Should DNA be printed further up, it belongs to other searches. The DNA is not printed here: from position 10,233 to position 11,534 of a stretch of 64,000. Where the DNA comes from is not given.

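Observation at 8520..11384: Three-gene module pairing an ADP-ribosylglycohydrolase with a PARG/macro-like protein and a tandem-repeat protein, with no obvious ADP-ribosyltransferase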

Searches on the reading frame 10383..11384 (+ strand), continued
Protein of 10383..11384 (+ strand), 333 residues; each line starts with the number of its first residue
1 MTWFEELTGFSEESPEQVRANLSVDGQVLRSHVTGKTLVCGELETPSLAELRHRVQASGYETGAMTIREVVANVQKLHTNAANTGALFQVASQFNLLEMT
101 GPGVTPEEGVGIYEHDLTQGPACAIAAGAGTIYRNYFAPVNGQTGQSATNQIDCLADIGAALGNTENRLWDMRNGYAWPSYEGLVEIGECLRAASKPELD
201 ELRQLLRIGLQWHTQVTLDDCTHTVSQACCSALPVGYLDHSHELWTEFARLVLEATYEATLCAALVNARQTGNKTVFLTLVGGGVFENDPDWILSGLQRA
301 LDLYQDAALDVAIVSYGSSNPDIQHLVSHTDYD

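Call 57: find_related_loci(query=A1, collection=viral_contigs, flank=6000)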
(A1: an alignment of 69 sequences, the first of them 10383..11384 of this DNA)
Query A1 (333 aa) in viral_contigs; peptide patterns used: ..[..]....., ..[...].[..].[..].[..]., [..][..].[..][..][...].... (x = any residue, [..] = any of these).
110 stretches matched a pattern; 39 encode a relative of the query (tblastn E <= 1e-3); 37 distinct loci.
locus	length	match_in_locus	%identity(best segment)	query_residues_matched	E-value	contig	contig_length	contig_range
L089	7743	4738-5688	55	1-320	3e-108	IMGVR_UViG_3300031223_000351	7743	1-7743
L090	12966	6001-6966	50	2-319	4e-93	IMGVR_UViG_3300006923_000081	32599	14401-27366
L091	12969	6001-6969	52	3-321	5e-88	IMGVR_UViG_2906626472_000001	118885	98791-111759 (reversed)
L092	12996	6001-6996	48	1-326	1e-84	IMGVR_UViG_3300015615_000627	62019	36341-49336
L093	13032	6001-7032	40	3-327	5e-70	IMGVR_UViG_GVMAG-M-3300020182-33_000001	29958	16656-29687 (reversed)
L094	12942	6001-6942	40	3-319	4e-65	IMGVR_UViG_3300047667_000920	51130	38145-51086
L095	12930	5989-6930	40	3-319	4e-65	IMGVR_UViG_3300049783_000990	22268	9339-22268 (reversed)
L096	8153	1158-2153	39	2-318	1e-61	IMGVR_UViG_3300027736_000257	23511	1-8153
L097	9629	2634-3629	39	2-318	1e-61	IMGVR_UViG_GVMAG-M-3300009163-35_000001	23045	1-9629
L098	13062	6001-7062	37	2-319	2e-57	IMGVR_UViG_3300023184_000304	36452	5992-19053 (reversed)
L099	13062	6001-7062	37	2-319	2e-57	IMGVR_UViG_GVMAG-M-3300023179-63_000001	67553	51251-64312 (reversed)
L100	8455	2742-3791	36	3-322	3e-56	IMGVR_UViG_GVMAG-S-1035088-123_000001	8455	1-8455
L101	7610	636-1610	36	1-316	4e-56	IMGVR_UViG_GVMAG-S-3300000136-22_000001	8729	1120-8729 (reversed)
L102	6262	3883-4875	37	36-327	1e-55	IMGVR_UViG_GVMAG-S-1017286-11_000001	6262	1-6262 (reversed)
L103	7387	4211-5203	37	36-327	1e-54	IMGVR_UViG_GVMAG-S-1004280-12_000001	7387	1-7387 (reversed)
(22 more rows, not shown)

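Call 59: fold_search(model_id=the predicted structure, library=viral)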
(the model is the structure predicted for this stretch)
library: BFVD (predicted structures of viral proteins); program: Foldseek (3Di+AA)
matches with E <= 10: 675; with E <= 0.001: 31
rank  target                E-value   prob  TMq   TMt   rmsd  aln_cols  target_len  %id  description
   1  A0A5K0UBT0            6.0e-34  1.00  0.89  0.57   3.7       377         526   33  Uncharacterized protein [Yasminevirus sp. GU-2018]
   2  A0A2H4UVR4            6.9e-29  1.00  0.85  0.54   2.9       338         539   29  Uncharacterized protein [Bodo saltans virus]
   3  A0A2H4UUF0            7.4e-29  1.00  0.85  0.33   3.1       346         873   32  RING-finger domain containing protein [Bodo saltans virus]
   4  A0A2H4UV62            7.2e-16  1.00  0.65  0.67   5.0       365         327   20  Uncharacterized protein [Bodo saltans virus]
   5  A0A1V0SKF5            3.4e-15  1.00  0.65  0.67   6.3       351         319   18  Uncharacterized protein [Klosneuvirus KNV1]
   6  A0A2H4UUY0            3.3e-06  1.00  0.49  0.33   8.4       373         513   10  Microbial-type PARG catalytic domain-containing protein [Bodo saltans virus]
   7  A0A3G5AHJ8            6.7e-06  1.00  0.38  0.40   7.1       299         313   12  Microbial-type PARG catalytic domain-containing protein [Sylvanvirus sp.]
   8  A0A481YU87            2.2e-05  1.00  0.41  0.55   8.8       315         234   11  Microbial-type PARG catalytic domain-containing protein [Marseillevirus LCMAC102]
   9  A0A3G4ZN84            2.5e-05  1.00  0.41  0.36   7.9       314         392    8  Uncharacterized protein [Terrestrivirus sp.]
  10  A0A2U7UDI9            2.5e-05  1.00  0.41  0.36   9.1       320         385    9  Microbial-type PARG catalytic domain-containing protein [Pandoravirus neocaledonia]
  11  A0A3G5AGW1            2.6e-05  1.00  0.45  0.54   6.9       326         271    8  Lysosomal Pro-X carboxypeptidase [Sylvanvirus sp.]
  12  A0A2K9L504            3.8e-05  1.00  0.38  0.45  10.1       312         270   11  Orfan [Tupanvirus deep ocean]
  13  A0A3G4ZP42            6.4e-05  1.00  0.40  0.52  10.7       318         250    9  Protein CLEC16A [Terrestrivirus sp.]
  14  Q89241                7.2e-05  1.00  0.30  0.08   9.4       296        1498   11  Polyprotein P1234 (Fragment) [Western equine encephalitis virus]
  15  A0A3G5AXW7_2          1.1e-04  1.00  0.33  0.10   8.7       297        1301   15  Polyprotein P1234 [Alphavirus salmon subtype 1]
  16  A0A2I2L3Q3            1.2e-04  1.00  0.32  0.41  11.5       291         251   12  TIGR02452 family protein (DUF2263) [Orpheovirus IHUMI-LCC2]
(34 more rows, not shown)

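Call 75: search_protein_families(library=phrogs, proteins=[window:10383-11384:+], max_evalue=0.01)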
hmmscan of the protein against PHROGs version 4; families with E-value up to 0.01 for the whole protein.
window:10383-11384:+ (333 aa): 0 families

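Call 79: list_cluster_members(proteins=[P0001, P0072, P0100, P0004, P0021, P0043])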
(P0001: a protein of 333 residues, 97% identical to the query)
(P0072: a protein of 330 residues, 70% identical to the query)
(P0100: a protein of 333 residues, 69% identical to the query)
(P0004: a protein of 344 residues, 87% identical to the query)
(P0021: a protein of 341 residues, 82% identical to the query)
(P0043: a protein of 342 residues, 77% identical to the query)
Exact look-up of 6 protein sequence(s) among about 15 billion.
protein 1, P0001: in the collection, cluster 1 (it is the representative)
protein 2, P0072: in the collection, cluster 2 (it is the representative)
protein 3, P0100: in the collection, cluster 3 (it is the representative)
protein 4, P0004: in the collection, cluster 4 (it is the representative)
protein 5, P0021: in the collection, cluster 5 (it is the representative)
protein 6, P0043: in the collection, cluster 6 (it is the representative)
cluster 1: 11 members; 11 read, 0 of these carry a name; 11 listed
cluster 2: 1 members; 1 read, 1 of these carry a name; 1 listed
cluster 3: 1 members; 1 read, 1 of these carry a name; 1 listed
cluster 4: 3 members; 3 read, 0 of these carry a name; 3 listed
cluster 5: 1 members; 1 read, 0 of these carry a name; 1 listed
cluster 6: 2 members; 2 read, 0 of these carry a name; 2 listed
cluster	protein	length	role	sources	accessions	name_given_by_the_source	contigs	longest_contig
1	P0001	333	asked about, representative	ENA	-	-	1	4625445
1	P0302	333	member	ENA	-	-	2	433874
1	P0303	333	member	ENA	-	-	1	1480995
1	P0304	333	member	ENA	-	-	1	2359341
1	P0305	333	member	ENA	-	-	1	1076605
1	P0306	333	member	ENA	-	-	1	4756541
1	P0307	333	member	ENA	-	-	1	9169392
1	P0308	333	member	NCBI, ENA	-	-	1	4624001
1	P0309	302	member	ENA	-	-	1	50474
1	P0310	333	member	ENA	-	-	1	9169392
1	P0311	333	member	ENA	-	-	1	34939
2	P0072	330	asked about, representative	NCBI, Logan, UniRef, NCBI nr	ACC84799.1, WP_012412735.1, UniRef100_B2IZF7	hypothetical protein [Nostoc punctiforme] | Uncharacterized protein n=1 Tax=Nostoc punctiforme (strain ATCC 29133 / PCC 73102) ...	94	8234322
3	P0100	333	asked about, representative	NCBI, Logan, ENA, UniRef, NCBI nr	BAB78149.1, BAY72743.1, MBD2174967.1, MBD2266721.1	hypothetical protein ACN23B_27275 (plasmid) [Anabaena sp. FACHB-709] | Uncharacterized protein n=2 Tax=Nostocaceae TaxID=1162 RepID=A0A1Z4KV28_ANAVA | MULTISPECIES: hypothetical protein [Nostocaceae]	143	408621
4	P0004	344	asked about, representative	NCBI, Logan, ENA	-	-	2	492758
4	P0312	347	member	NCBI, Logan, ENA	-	-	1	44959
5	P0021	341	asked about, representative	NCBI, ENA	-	-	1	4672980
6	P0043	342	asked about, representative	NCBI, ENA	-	-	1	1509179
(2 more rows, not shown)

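Call 80: find_encoding_contigs(protein=window:10383-11384:+, flank=3000, max_places=4)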
Protein window:10383-11384:+ (333 aa): no gene with exactly this product is on record in the collection.

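Call 86: search_protein_families(library=pfam, proteins=[L010:7292-9346:+, L010:4351-5295:+, L010:5412-5924:+], max_evalue=0.001)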
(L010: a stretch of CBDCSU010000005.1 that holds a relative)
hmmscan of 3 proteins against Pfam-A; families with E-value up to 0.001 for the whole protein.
L010:7292-9346:+ (684 aa): 2 families
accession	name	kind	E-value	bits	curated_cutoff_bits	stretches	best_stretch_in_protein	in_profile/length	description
PF09565.16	RE_NgoFVII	-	2.4e-06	27.4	23.8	1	124-177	86-138/162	NgoFVII restriction endonuclease N-terminal PLD domain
PF13091.12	PLDc_2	-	5.7e-05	23.4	27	1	112-176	60-120/132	PLD-like domain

L010:4351-5295:+ (314 aa): 0 families

L010:5412-5924:+ (170 aa): 6 families
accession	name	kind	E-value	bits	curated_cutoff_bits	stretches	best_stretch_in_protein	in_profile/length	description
PF22784.1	PTP-SAK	-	3.5e-19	69.8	27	1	8-134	3-120/153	Swiss Army Knife protein, DSP-PTPase phosphatase domain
PF22785.1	Tc-R-P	-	2e-17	64.1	27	1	30-128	10-106/106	Polymorphic toxin system, DSP-PTPase phosphatase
PF22741.1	PTP-NADK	-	1.3e-08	34.9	27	1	36-123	41-129/163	DSP-PTPase phosphatase fused to NAD+ Kinase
PF00782.25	DSPc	-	2.5e-07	31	33.5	1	32-124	7-96/133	Dual specificity phosphatase, catalytic domain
PF05706.17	CDKN3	-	5.9e-05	23.3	20.7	1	69-123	102-155/168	Cyclin-dependent kinase inhibitor 3 (CDKN3)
PF13350.11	Y_phosphatase3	-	0.00074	20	22.2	0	31-129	37-156/240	Tyrosine phosphatase family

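Call 89: fold_search(model_id=the predicted structure, library=pdb)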
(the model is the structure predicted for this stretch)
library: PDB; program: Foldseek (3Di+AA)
matches with E <= 10: 1012; with E <= 0.001: 55
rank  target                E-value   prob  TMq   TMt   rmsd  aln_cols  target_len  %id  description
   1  5zdb_A                4.5e-06  1.00  0.45  0.57   6.4       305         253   12  Crystal structure of poly(ADP-ribose) glycohydrolase (PARG) from Deinococcus radiodurans in complex with ADP-ribose (P (released 2019-02-27)
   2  5zdg                  6.0e-06  1.00  0.44  0.56   6.4       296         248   12  Crystal structure of poly(ADP-ribose) glycohydrolase (PARG) T267R mutant from Deinococcus radiodurans in complex with AD (released 2019-02-27)
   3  5zda                  9.7e-06  1.00  0.39  0.49   7.7       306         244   14  Crystal structure of poly(ADP-ribose) glycohydrolase (PARG) from Deinococcus radiodurans in apo form (released 2019-02-27)
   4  5zdf                  1.1e-05  1.00  0.43  0.55   6.8       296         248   12  Crystal structure of poly(ADP-ribose) glycohydrolase (PARG) T267K mutant from Deinococcus radiodurans in complex with AD (released 2019-02-27)
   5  5zdb_B                1.3e-05  1.00  0.44  0.56   6.2       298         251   12  Crystal structure of poly(ADP-ribose) glycohydrolase (PARG) from Deinococcus radiodurans in complex with ADP-ribose (P (released 2019-02-27)
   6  3sih                  1.8e-05  1.00  0.42  0.49   7.6       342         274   12  The X-ray crystal structure of poly(ADP-ribose) glycohydrolase (PARG) from Thermomonospora curvata (released 2011-08-24)
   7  5zdc_L                2.1e-05  1.00  0.43  0.54   7.3       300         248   12  Crystal structure of poly(ADP-ribose) glycohydrolase (PARG) from Deinococcus radiodurans in complex with ADP-ribose (P (released 2019-02-27)
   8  5zdc_F                2.2e-05  1.00  0.45  0.57   6.2       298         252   12  Crystal structure of poly(ADP-ribose) glycohydrolase (PARG) from Deinococcus radiodurans in complex with ADP-ribose (P (released 2019-02-27)
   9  5zdc_H                2.5e-05  1.00  0.44  0.56   6.5       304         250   13  Crystal structure of poly(ADP-ribose) glycohydrolase (PARG) from Deinococcus radiodurans in complex with ADP-ribose (P (released 2019-02-27)
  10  5zde                  2.7e-05  1.00  0.45  0.57   6.4       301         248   13  Crystal structure of poly(ADP-ribose) glycohydrolase (PARG) from Deinococcus radiodurans in complex with ADP-ribose (P32 (released 2019-02-27)
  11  3sij                  2.8e-05  1.00  0.43  0.52   7.3       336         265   13  The X-ray crystal structure of poly(ADP-ribose) glycohydrolase E115A mutant from Thermomonospora curvata (released 2011-08-24)
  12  5zdc_D                5.8e-05  1.00  0.43  0.55   7.0       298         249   13  Crystal structure of poly(ADP-ribose) glycohydrolase (PARG) from Deinococcus radiodurans in complex with ADP-ribose (P (released 2019-02-27)
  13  3sig                  5.8e-05  1.00  0.42  0.50   7.5       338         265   12  The X-ray crystal structure of poly(ADP-ribose) glycohydrolase (PARG) bound to ADP-ribose from Thermomonospora curvata (released 2011-08-24)
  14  5cb5_B                9.8e-05  1.00  0.32  0.56   8.6       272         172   11  Structural Insights into the Mechanism of Escherichia coli Ymdb (released 2015-11-04)
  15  7h7x_D                1.1e-04  1.00  0.32  0.57   7.0       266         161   12  Group deposition for crystallographic fragment screening of Chikungunya virus nsP3 macrodomain -- Crystal structure of (released 2024-05-29)
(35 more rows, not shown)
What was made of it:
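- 10383..11384 (+): 333-aa PARG-like macrodomain protein of a large unnamed family. Foldseek agrees (call 89).
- On Macrodomain fold: 55 Foldseek hits at E <= 1e-3, nearly all macro or PARG (call 89).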
